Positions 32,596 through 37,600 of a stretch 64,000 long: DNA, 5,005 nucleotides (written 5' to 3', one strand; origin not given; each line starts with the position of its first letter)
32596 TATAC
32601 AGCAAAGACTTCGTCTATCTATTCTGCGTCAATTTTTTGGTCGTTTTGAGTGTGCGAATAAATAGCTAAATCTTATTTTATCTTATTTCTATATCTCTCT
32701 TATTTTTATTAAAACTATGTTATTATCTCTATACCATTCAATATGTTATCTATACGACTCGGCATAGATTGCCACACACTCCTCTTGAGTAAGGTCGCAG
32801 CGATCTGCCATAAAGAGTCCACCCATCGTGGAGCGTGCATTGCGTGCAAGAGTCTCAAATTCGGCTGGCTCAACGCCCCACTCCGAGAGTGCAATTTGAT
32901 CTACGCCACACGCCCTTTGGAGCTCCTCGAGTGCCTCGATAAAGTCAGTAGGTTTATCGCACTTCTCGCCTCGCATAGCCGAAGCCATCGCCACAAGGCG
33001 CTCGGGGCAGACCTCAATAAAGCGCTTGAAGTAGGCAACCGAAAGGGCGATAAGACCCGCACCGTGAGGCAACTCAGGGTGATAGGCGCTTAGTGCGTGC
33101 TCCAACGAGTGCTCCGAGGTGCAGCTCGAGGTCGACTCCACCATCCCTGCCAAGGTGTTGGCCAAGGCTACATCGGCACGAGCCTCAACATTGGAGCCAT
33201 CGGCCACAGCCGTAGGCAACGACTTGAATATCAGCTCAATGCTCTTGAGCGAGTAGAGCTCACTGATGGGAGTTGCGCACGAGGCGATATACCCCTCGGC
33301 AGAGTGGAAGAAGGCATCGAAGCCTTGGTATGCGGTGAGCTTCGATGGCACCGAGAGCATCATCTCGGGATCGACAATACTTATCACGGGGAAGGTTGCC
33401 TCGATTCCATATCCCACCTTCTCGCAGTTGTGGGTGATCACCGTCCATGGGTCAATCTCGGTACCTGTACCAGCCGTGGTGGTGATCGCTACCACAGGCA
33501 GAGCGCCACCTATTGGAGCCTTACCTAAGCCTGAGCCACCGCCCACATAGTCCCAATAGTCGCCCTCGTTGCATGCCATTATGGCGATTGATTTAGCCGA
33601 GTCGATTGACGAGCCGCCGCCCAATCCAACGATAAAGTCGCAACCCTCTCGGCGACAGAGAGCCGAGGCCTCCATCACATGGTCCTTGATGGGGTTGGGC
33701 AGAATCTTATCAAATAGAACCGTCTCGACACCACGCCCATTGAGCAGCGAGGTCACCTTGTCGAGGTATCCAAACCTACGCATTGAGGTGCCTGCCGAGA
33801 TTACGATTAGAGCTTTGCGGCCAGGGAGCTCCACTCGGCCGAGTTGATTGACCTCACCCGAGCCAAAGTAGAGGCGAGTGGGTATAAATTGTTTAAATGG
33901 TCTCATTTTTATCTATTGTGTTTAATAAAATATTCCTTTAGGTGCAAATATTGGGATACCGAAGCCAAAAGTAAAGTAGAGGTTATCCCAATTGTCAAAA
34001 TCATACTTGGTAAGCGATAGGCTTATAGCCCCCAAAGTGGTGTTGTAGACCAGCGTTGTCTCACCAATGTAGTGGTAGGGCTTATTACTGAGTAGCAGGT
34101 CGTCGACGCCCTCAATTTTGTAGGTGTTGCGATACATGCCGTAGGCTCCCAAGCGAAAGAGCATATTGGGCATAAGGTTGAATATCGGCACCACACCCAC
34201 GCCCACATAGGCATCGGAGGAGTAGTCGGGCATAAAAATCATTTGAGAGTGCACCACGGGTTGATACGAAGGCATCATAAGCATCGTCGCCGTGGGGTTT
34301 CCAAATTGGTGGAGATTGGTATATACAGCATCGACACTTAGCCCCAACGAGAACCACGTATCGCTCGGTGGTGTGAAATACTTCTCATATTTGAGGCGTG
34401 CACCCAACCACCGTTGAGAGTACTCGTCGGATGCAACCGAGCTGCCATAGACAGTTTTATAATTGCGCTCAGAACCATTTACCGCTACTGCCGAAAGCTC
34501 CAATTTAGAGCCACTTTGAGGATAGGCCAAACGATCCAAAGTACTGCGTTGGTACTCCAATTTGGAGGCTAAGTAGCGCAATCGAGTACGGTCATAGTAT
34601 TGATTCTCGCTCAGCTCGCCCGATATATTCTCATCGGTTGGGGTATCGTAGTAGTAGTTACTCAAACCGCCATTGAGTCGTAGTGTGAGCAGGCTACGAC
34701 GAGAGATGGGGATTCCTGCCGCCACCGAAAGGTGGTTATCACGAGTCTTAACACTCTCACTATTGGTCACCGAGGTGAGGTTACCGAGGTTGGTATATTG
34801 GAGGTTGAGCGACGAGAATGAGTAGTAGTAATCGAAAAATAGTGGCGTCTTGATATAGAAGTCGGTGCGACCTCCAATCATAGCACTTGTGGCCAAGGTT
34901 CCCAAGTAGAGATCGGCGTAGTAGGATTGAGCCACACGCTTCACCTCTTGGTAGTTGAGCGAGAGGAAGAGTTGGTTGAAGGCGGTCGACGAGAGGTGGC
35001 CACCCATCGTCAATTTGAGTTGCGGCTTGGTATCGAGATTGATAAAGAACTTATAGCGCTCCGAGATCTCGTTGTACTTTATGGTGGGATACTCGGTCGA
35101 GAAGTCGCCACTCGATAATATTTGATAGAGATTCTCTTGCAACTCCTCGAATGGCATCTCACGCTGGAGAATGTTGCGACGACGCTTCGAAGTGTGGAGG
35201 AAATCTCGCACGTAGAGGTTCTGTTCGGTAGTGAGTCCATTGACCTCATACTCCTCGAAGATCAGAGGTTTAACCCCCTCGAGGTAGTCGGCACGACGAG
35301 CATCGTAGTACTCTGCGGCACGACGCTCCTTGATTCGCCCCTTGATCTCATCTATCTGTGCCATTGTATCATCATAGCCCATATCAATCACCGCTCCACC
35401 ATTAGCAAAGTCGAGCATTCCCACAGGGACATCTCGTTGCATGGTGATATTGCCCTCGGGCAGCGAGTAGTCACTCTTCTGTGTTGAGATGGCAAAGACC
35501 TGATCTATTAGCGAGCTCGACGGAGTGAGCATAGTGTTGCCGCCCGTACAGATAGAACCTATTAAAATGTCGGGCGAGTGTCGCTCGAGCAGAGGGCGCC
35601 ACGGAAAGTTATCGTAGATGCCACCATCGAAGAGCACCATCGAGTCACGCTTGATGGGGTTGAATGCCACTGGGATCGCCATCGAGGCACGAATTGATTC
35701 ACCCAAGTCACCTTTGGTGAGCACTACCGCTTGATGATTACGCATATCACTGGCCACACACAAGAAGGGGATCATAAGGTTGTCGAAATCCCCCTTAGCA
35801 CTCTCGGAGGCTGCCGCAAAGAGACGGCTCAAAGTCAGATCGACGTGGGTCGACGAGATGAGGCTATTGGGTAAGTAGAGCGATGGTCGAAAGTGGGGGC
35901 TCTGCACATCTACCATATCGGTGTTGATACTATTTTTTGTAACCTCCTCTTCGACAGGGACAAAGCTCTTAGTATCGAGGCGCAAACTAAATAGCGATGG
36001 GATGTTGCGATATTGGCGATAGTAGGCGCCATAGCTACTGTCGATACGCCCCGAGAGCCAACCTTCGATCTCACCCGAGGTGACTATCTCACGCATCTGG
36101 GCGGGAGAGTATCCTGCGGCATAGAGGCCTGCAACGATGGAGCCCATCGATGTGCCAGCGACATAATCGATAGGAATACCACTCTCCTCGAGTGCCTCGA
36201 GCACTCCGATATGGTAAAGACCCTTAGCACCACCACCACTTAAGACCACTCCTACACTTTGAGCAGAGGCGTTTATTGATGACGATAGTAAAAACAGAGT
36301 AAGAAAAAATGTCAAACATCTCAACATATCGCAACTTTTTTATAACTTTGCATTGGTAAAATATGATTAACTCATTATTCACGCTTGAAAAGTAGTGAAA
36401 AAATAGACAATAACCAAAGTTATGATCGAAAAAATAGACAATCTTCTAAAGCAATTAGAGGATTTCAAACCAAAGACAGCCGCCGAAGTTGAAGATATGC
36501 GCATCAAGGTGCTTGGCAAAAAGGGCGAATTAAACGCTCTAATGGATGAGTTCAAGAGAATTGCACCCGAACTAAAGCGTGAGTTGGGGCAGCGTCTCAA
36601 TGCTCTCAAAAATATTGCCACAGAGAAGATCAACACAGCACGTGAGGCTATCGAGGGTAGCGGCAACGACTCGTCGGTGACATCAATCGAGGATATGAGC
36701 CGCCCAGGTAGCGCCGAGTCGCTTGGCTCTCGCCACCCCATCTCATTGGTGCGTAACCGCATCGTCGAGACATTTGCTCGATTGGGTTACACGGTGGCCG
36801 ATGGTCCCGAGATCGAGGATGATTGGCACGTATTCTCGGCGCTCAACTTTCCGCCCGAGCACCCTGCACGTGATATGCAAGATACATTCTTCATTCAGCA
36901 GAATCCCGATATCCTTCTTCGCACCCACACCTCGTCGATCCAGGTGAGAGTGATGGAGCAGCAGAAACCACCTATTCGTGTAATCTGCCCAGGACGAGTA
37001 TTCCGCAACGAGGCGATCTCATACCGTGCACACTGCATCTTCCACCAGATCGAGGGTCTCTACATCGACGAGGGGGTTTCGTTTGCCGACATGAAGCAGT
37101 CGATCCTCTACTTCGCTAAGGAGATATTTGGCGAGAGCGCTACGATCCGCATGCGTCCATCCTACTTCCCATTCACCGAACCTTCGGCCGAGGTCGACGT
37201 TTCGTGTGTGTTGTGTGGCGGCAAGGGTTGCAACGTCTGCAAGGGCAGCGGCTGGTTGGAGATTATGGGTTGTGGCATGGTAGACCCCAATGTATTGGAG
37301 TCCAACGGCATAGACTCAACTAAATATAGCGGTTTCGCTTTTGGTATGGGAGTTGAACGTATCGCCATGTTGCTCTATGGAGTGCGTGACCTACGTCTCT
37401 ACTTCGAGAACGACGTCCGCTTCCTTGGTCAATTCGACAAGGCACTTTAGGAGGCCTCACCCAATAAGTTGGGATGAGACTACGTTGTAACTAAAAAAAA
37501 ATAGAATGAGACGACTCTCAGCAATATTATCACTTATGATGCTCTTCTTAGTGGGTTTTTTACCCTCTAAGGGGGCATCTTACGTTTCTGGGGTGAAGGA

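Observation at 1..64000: CCGG appears completely absent from the window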

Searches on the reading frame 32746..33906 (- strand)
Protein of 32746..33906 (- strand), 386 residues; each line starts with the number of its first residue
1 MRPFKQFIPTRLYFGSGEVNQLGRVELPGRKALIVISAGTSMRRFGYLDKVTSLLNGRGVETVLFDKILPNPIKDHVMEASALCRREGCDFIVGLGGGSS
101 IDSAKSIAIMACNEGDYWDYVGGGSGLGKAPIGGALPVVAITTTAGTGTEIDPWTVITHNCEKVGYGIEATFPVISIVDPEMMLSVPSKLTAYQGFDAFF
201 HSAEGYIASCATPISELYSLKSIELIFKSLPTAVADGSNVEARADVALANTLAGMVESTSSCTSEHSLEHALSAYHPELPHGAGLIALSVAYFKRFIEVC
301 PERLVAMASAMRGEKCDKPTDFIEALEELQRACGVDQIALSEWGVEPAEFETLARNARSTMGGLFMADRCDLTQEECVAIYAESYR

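Call 32: search_protein_families(library=pfam, proteins=[window:32746-33906:-], max_evalue=0.00001)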
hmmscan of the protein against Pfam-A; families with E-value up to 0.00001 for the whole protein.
window:32746-33906:- (386 aa): 3 families
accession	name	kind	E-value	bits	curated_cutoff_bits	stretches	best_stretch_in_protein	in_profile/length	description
PF00465.25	Fe-ADH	-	6.5e-44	149.9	31.3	1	9-180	1-168/168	Iron-containing alcohol dehydrogenase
PF25137.1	ADH_Fe_C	-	8.4e-32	110.9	27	1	191-385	1-194/194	Fe-containing alcohol dehydrogenase family, C-terminal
PF13685.12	Fe-ADH_2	-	1.4e-08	35.4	28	1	26-109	16-95/149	Iron-containing alcohol dehydrogenase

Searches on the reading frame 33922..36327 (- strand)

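Call 6: search_protein_families(library=pfam, proteins=[window:33922-36327:-])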
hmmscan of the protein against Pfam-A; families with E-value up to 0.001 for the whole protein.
window:33922-36327:- (801 aa): 1 family
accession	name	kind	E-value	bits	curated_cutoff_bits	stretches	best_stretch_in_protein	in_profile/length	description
PF01734.28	Patatin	-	1e-27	98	27.7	1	27-246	1-190/191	Patatin-like phospholipase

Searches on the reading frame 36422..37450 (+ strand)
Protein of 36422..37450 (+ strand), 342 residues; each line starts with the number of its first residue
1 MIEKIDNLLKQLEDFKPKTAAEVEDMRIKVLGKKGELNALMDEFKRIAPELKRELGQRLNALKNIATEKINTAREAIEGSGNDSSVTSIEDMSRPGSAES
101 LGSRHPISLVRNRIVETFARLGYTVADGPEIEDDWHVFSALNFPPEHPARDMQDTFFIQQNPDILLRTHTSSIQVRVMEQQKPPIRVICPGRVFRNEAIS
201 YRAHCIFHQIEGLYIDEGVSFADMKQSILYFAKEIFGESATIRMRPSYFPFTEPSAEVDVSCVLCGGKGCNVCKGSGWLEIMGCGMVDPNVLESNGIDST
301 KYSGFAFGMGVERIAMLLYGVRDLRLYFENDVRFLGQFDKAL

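Call 32: search_protein_families(library=pfam, proteins=[window:36422-37450:+], max_evalue=0.00001)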
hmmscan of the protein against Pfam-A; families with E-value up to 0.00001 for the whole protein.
window:36422-37450:+ (342 aa): 2 families
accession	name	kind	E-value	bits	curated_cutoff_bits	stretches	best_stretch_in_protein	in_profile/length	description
PF01409.25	tRNA-synt_2d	-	1.4e-94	316.7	19.8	1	91-338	3-246/246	tRNA synthetases class II core domain (F)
PF02912.23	Phe_tRNA-synt_N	-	5.3e-16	58.8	22.3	1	19-78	2-61/69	Aminoacyl tRNA synthetase class II, N-terminal domain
